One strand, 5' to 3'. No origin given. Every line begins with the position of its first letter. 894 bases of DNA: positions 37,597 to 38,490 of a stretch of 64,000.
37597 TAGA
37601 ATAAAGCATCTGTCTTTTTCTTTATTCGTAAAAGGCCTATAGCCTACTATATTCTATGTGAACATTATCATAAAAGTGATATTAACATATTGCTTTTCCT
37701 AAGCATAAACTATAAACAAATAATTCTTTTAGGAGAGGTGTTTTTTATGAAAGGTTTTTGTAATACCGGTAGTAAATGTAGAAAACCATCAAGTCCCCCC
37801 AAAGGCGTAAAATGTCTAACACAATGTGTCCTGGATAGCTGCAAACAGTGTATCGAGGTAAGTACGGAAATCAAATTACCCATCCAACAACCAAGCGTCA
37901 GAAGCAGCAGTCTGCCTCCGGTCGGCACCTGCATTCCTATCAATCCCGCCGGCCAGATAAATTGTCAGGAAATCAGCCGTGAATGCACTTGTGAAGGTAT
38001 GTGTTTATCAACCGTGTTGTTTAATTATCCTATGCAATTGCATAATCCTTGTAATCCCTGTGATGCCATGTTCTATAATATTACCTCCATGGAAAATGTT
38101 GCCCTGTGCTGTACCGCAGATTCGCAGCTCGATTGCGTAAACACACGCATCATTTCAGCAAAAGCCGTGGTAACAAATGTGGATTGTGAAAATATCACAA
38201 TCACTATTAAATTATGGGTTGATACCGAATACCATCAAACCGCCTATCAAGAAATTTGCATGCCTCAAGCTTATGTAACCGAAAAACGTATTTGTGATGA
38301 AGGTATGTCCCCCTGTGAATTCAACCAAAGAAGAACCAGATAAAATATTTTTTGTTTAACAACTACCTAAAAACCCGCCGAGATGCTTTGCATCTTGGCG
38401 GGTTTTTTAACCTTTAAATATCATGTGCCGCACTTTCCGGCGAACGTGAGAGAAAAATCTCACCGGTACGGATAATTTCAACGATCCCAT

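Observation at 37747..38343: Orphan cysteine-rich protein (~12% Cys) bracketed by terminators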

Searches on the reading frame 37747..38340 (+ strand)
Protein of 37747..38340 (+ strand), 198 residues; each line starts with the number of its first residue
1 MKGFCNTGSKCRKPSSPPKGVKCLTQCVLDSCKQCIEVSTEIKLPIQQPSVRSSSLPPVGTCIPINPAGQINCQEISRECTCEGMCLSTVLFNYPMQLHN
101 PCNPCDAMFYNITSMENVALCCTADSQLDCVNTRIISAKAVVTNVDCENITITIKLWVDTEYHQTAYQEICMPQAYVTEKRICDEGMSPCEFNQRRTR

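Call 4: search_protein_families(library=pfam, proteins=[window:37747-38340:+], max_evalue=10)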
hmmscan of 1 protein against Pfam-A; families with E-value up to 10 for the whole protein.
window:37747-38340:+ (198 aa): 1 family
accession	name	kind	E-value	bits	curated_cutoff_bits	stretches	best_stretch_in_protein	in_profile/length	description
PF09458.16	H_lectin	-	0.3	11.7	24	1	126-165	21-60/67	H-type lectin domain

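Call 5: search_protein_families(library=ncbifam, proteins=[window:37747-38340:+], max_evalue=10)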
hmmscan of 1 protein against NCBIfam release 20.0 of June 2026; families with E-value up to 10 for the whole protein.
window:37747-38340:+ (198 aa): 0 families

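Call 6: find_homologous_proteins(query=window:37747-38340:+, max_evalue=0.01)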
Query window:37747-38340:+ (198 aa): 3 proteins with E <= 0.01 among 6 candidates.
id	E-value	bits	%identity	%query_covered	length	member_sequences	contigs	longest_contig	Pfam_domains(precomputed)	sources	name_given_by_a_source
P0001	4.9e-131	452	100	100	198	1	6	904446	-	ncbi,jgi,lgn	ncbi:MAG: hypothetical protein ACOX05_03385 [Bacillota bacterium]|jgi:hypothetical protein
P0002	3.0e-66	241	60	90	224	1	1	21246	-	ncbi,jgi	ncbi:MAG: hypothetical protein ACOX7H_05990 [Bacillota bacterium]|jgi:hypothetical protein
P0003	1.3e-61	226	54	97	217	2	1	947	-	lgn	-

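Call 9: find_encoding_contigs(protein=P0002, flank=8000)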
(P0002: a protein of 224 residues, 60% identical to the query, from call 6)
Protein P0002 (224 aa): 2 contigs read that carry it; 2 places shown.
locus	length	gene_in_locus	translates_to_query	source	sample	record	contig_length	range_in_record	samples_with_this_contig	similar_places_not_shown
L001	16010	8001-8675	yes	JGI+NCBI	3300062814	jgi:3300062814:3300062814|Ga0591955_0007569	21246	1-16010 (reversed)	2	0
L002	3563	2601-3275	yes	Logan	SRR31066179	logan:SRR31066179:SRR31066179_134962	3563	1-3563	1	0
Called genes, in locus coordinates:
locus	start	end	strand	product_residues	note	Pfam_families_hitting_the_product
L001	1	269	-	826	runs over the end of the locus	PF00521:DNA_topoisoIV, PF03989:DNA_gyraseA_C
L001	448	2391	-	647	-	PF02518:HATPase_c, PF00204:DNA_gyraseB, PF01751:Toprim, PF00986:DNA_gyraseB_C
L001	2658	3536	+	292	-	PF00763:THF_DHG_CYH, PF02882:THF_DHG_CYH_C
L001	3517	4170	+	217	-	PF03692:CxxCxxCC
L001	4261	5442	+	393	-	PF00465:Fe-ADH, PF13685:Fe-ADH_2, PF25137:ADH_Fe_C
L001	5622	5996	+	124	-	PF01042:Ribonuc_L-PSP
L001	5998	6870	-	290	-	PF02588:YitT_membrane, PF10035:DUF2179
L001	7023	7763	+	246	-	-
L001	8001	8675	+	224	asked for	-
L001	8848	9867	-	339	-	PF01869:BcrAD_BadFG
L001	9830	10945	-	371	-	PF09989:DUF2229 (faint), PF06050:HGD-D (weak)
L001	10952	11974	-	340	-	PF09989:DUF2229, PF06050:HGD-D (weak)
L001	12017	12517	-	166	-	PF01842:ACT, PF13291:ACT_4, PF22629:ACT_AHAS_ss, PF13710:ACT_5, PF10369:ALS_ss_C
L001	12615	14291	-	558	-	PF02776:TPP_enzyme_N, PF00205:TPP_enzyme_M, PF02775:TPP_enzyme_C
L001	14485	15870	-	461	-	PF07833:Cu_amine_oxidN1, PF00704:Glyco_hydro_18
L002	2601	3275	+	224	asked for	-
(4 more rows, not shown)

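Call 17: search_protein_representatives(protein=window:37747-38340:+)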
Query: 198 residues. Proteins with E-value up to 0.001 (for the whole library): 17; up to 1e-10: 6; up to 1e-30: 1. The best 17 are listed.
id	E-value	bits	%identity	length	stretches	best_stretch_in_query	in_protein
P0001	1.6e-131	452.2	100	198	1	1-198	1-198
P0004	1.9e-17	79.8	37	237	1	6-178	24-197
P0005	1.3e-15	73.8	39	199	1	16-184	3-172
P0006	8.6e-13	64.6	33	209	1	12-167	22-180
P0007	4.5e-12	62.3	38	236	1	59-173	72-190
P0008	6.0e-12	61.8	36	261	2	85-174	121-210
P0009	1.1e-10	57.8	28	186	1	19-194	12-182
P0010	7.2e-09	51.8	33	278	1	21-185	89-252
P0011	2.9e-08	49.8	32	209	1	14-177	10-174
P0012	1.9e-07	47.1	29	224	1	4-189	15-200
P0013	2.1e-07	47.0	30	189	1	17-187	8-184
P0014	2.7e-07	46.6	38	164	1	84-171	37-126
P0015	2.0e-06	43.8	30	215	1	5-183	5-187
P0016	2.1e-06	43.8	31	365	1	15-157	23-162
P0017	1.1e-05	41.4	27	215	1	20-186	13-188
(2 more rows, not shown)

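Call 18: find_encoding_contigs(protein=P0003, flank=8000)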
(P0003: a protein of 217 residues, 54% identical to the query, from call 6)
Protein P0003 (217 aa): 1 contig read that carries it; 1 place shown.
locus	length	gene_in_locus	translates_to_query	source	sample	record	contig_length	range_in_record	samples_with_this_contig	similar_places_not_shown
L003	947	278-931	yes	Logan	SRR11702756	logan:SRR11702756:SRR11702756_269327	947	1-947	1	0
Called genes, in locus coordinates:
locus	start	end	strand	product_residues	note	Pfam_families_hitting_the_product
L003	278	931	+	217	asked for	-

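Call 20: find_homologous_proteins(query=A2, max_evalue=0.001)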
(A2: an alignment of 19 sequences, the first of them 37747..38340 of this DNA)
Query A2 (19 sequences) (198 aa, profile of the alignment): 79 proteins with E <= 0.001 among 2755 candidates.
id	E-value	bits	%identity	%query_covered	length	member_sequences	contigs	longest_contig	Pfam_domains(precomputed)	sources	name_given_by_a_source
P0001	4.5e-59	218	100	100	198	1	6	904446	-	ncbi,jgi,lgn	ncbi:MAG: hypothetical protein ACOX05_03385 [Bacillota bacterium]|jgi:hypothetical protein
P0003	1.3e-58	216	54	97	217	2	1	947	-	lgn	-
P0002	1.4e-58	216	60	90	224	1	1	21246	-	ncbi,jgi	ncbi:MAG: hypothetical protein ACOX7H_05990 [Bacillota bacterium]|jgi:hypothetical protein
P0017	1.3e-45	174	25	84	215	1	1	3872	-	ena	-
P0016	1.5e-41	160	29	84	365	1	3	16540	-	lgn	-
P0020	9.5e-40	154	24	84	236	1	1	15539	-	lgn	-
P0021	7.4e-35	138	27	87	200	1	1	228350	-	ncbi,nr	ncbi:hypothetical protein RDV78_04240 [Bacillota bacterium LX-D]|nr:hypothetical protein [Bacillota 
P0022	5.0e-34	136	29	91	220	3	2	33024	-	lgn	-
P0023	6.6e-34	135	30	84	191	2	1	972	-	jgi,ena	-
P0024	2.3e-33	134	29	72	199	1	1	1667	-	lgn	-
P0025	5.0e-33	132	26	84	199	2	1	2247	-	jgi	jgi:hypothetical protein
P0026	5.8e-33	132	30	72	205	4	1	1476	-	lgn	-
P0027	1.4e-32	131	29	72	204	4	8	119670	-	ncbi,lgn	-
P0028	2.7e-32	130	25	84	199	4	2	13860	-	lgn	-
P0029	3.2e-32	130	29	72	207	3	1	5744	-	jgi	-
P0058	7.2e-26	109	28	51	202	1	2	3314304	-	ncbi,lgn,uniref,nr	ncbi:hypothetical protein [Zhaonella formicivorans]|uniref:hypothetical protein n=1 Tax=Zhaonella fo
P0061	1.2e-25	108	34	48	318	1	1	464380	-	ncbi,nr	ncbi:hypothetical protein RDV78_00615 [Bacillota bacterium LX-D]|nr:hypothetical protein [Bacillota 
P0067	1.3e-24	105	26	61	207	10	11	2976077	-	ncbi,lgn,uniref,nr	ncbi:hypothetical protein MTHERMOG20_03710 [Moorella thermoacetica]|uniref:Uncharacterized protein n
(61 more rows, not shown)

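Call 21: search_protein_families(library=pfam, alignment_id=A2, max_evalue=0.1)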
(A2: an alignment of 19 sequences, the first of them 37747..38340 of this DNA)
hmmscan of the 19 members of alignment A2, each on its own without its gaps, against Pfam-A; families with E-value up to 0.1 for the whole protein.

A. member 1, window:37747-38340:+ (198 aa): 0 families

B. families by the number of members that match (of 19 scanned): 6 families
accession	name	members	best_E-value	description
PF13599.13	Pentapeptide_4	1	2.4e-06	Pentapeptide repeat region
PF00805.28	Pentapeptide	1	1.7e-05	Pentapeptide repeats (8 copies)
PF13576.12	Pentapeptide_3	1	1.8e-05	Pentapeptide repeats (9 copies)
PF23894.2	LD_SV2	1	0.0021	SV2A/B/C luminal domain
PF14109.11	GldH_lipo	1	0.0067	GldH lipoprotein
PF17058.10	MBR1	1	0.093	Mitochondrial biogenesis regulation protein 1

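Call 25: search_solved_structures(query=A3, max_evalue=10, show_alignments=2)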
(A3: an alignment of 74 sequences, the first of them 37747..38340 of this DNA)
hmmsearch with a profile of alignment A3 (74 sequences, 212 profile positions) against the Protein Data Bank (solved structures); distinct sequences matched with E-value up to 10: 2.
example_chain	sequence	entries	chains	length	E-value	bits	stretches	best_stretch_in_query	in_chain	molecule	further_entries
3f9k_A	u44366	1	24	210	0.05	16.5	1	26-121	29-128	Integrase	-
5o4h_A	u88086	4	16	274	0.64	12.9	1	27-87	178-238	HcgC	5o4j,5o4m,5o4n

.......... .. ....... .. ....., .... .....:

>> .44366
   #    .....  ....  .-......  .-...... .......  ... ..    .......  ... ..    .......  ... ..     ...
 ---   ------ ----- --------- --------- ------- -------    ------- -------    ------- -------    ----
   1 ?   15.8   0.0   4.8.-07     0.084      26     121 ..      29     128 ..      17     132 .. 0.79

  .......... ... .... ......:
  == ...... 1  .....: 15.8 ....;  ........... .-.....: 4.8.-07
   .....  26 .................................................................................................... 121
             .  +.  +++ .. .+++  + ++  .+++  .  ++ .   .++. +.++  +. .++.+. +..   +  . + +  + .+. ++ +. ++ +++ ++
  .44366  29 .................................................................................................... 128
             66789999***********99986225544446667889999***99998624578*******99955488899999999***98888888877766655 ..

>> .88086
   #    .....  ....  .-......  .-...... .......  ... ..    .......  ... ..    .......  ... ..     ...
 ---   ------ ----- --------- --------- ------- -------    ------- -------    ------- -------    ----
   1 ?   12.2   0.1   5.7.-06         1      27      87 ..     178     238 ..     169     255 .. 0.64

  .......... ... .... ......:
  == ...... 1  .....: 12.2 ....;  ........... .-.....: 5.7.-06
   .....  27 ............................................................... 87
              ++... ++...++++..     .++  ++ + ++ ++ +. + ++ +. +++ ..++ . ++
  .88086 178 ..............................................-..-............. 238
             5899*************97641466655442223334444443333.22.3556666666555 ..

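Call 26: find_encoding_contigs(protein=P0067, flank=8000, max_places=3)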
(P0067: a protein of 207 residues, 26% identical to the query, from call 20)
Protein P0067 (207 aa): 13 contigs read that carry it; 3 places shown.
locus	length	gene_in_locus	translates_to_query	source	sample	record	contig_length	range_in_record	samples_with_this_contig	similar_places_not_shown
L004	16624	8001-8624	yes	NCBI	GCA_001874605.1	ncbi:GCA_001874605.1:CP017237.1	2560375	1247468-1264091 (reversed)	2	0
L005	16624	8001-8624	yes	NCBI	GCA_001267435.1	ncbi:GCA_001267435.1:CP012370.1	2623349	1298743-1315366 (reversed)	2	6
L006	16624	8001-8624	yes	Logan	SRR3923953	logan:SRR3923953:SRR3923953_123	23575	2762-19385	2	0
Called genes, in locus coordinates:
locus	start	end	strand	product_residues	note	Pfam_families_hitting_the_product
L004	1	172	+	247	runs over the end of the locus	PF00902:TatC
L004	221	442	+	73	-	PF02416:TatA_B_E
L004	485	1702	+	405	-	PF00350:Dynamin_N (faint), PF01926:MMR_HSR1, PF02421:FeoB_N, PF00009:GTP_EFTU (weak), PF18128:HydF_dimer, PF18133:HydF_tetramer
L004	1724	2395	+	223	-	PF03692:CxxCxxCC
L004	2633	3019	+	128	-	PF02142:MGS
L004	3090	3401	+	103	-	PF22263:DUF6951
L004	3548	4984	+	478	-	PF00206:Lyase_1, PF10415:FumaraseC_C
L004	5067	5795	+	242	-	PF01520:Amidase_3, PF00395:SLH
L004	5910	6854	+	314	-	PF23446:LysM1_NFP_LYK (faint), PF23472:LysM2_CERK1_LYK3_4_5 (faint), PF01476:LysM, PF23462:LysM3_NFP (faint), PF23577:LysM_RLK (faint), PF01476:LysM, PF23473:LysM3_LYK4_5 (weak), PF01476:LysM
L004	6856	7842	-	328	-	-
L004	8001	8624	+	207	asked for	-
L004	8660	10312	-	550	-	-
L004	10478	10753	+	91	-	-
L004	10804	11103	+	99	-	PF00403:HMA (weak)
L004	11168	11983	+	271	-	PF04951:Peptidase_M55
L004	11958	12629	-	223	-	-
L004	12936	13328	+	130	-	PF03625:DUF302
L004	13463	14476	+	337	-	PF00356:LacI, PF00532:Peripla_BP_1, PF13407:Peripla_BP_4, PF13377:Peripla_BP_3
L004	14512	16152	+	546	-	PF00501:AMP-binding, PF13193:AMP-binding_C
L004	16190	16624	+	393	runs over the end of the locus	PF00108:Thiolase_N, PF22691:Thiolase_C_1 (faint), PF00109:ketoacyl-synt (weak), PF02803:Thiolase_C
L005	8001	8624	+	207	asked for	-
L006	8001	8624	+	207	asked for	-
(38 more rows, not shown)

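Call 27: find_encoding_contigs(protein=P0058, flank=8000, max_places=2)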
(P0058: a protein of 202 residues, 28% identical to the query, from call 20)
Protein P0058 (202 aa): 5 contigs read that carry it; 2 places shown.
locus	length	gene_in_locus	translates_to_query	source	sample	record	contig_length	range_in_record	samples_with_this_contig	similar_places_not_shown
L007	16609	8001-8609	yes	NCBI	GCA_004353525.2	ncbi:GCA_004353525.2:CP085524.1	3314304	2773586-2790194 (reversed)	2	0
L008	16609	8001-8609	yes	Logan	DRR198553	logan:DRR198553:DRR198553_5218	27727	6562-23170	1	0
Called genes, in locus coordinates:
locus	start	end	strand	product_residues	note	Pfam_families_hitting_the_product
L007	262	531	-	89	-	PF00209:SNF (weak)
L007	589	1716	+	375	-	-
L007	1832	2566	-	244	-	-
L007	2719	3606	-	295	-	PF00535:Glycos_transf_2, PF10111:Glyco_tranf_2_2, PF13506:Glyco_transf_21, PF13641:Glyco_tranf_2_3, PF02709:Glyco_transf_7C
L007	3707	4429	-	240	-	-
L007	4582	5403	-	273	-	PF01476:LysM, PF23446:LysM1_NFP_LYK (faint), PF23473:LysM3_LYK4_5 (weak), PF01476:LysM, PF07486:Hydrolase_2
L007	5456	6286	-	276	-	PF00535:Glycos_transf_2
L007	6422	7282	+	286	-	PF05582:Peptidase_U57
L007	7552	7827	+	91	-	PF06257:VEG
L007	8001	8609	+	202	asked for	-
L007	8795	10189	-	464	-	-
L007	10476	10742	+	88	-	-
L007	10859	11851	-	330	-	-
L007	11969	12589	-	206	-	PF00188:CAP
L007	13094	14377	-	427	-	PF01548:DEDD_Tnp_IS110, PF02371:Transposase_20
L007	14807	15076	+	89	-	-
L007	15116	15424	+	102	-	-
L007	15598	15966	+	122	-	PF00188:CAP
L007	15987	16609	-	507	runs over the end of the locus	PF03452:Anp1 (faint), PF13641:Glyco_tranf_2_3 (faint), PF13704:Glyco_tranf_2_4 (faint), PF00535:Glycos_transf_2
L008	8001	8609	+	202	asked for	-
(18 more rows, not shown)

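Call 32: predict_structure(alignment_id=A3)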
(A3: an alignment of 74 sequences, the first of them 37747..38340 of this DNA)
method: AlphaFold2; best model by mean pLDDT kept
length: 198 residues; sequences in the alignment: 74
mean_pLDDT: 84.7   pTM: 0.72
mean pLDDT of the five models: 84.7, 84.1, 83.6, 83.5, 82.5
residues with pLDDT >= 90: 129; 70-90: 20; 50-70: 37; < 50: 12
segments of 3 or more residues with pLDDT < 50: 1-6, 195-198
pLDDT, mean of each block of 10 residues (from residue 1): 45 62 90 98 86 84 97 98 96 97 92 98 96 97 95 98 94 62 54 46
secondary structure, 60 per line:
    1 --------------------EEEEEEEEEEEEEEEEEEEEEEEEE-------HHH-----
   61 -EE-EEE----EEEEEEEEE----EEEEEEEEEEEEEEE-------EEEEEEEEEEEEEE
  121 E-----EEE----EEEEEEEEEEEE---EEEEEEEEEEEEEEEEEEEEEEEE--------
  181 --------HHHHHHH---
elements in order: E21-45 E65-67 E72-80 E85-99 E107-121 E127-129 E134-145 E149-172 H189-195

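Call 40: fold_search(model_id=the predicted structure, library=pdb)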
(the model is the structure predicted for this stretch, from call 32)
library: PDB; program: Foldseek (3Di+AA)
matches with E <= 10: 875; with E <= 0.001: 0
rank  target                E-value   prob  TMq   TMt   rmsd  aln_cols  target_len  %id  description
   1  6i3y_C                5.9e-03  0.80  0.17  0.19  18.1       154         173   13  Crystal structure of the human mitochondrial PRELID1K58V-TRIAP1 complex with PS (released 2019-03-20)
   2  6kyl_B                1.8e-02  0.33  0.14  0.17  17.8       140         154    9  Crystal Structure of Phosphatidic acid Transporter Ups1/Mdm35 in Complex with (2R)-3-(phosphonooxy)propane-1,2-diyl di (released 2019-10-02)
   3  7ah9_5O               2.1e-02  0.33  0.18  0.10  15.0       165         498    8  Substrate-engaged type 3 secretion system needle complex from Salmonella enterica typhimurium - SpaR state 1 (released 2021-03-17)
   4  6i3y_F                2.2e-02  0.47  0.16  0.17  19.5       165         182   12  Crystal structure of the human mitochondrial PRELID1K58V-TRIAP1 complex with PS (released 2019-03-20)
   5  5jql_E                2.6e-02  0.69  0.20  0.23  17.8       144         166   10  Crystal Structure of Phosphatidic acid Transporter Ups1/Mdm35 Void of Bound Phospholipid from Saccharomyces Cerevisiae (released 2017-07-12)
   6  6kyl_D                3.0e-02  0.25  0.14  0.17  17.8       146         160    9  Crystal Structure of Phosphatidic acid Transporter Ups1/Mdm35 in Complex with (2R)-3-(phosphonooxy)propane-1,2-diyl di (released 2019-10-02)
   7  6i3v_F                4.1e-02  0.44  0.17  0.18  19.4       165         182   12  x-ray structure of the human mitochondrial PRELID1 in complex with TRIAP1 (released 2019-03-20)
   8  4ytx_B                5.1e-02  0.38  0.18  0.21  17.2       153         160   10  Crystal structure of Ups1-Mdm35 complex with PA (released 2015-08-12)
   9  7ofh_A                5.7e-02  0.12  0.13  0.11  17.2       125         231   10  CryoEM structure of the outer membrane secretin pore pIV from the f1 filamentous bacteriophage. (released 2021-11-03)
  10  2ns9_B                6.3e-02  0.23  0.18  0.21  15.2       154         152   11  Crystal structure of protein APE2225 from Aeropyrum pernix K1, Pfam COXG (released 2006-11-14)
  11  6i3v_B                6.7e-02  0.38  0.17  0.19  18.1       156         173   13  x-ray structure of the human mitochondrial PRELID1 in complex with TRIAP1 (released 2019-03-20)
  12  4ytx_H                6.7e-02  0.25  0.16  0.19  18.0       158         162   10  Crystal structure of Ups1-Mdm35 complex with PA (released 2015-08-12)
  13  8co1_A1               7.0e-02  0.51  0.23  0.09  16.4       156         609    6  Type II Secretion System (released 2024-04-10)
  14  6tps_P                7.4e-02  0.12  0.13  0.05  19.7       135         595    8  early intermediate RNA Polymerase I Pre-initiation complex - eiPIC (released 2020-03-18)
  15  8hdr_G                7.4e-02  0.11  0.15  0.16  13.9       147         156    8  Cyanophage Pam3 neck (released 2023-02-01)
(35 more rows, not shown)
